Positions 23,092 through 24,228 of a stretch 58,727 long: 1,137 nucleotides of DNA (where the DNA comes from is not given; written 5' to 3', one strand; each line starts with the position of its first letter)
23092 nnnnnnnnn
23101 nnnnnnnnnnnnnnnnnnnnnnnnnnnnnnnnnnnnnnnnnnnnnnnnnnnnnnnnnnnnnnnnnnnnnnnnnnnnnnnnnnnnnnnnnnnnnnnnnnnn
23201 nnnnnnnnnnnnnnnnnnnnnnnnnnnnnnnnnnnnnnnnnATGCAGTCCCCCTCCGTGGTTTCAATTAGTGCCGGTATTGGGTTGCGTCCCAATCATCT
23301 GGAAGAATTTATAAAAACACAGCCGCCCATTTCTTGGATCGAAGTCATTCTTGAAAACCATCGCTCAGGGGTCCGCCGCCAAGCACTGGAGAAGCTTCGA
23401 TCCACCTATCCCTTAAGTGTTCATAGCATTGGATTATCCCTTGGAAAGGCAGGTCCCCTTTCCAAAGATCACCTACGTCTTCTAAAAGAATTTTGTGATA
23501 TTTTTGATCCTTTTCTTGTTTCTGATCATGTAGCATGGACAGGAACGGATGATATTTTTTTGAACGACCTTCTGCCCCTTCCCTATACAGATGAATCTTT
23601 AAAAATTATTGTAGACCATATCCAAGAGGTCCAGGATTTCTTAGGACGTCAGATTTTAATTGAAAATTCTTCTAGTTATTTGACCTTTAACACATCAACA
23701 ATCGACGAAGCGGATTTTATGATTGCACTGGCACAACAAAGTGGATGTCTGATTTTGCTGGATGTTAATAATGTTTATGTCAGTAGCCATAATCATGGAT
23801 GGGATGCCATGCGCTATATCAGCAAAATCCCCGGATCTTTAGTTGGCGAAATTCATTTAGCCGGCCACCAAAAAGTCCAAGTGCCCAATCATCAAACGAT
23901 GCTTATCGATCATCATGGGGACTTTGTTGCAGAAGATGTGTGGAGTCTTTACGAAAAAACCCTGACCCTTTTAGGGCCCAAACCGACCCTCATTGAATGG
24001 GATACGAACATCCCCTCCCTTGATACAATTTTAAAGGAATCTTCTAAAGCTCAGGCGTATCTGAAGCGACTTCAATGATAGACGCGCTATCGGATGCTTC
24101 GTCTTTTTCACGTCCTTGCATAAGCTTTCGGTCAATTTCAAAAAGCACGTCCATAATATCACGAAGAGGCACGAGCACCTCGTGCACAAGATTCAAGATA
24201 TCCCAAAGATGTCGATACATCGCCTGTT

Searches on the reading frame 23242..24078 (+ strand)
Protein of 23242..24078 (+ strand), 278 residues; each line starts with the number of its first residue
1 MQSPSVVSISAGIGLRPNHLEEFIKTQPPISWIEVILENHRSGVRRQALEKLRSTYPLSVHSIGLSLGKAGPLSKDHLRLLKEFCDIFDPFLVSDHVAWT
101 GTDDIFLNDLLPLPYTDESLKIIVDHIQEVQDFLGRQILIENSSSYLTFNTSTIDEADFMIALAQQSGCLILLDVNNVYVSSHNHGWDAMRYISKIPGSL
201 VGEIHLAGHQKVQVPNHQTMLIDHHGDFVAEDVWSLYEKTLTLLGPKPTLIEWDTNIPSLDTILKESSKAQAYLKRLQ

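Call 10: search_protein_families(library=pfam, proteins=[window:23242-24078:+])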
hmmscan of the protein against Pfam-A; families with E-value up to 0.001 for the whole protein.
window:23242-24078:+ (278 aa): 1 family
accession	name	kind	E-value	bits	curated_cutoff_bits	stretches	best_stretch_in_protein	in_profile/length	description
PF05114.20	MbnB_TglH_ChrH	-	1.2e-95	320.2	25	1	11-274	2-262/263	RiPP precursor modification enzyme MbnB/TglH/ChrH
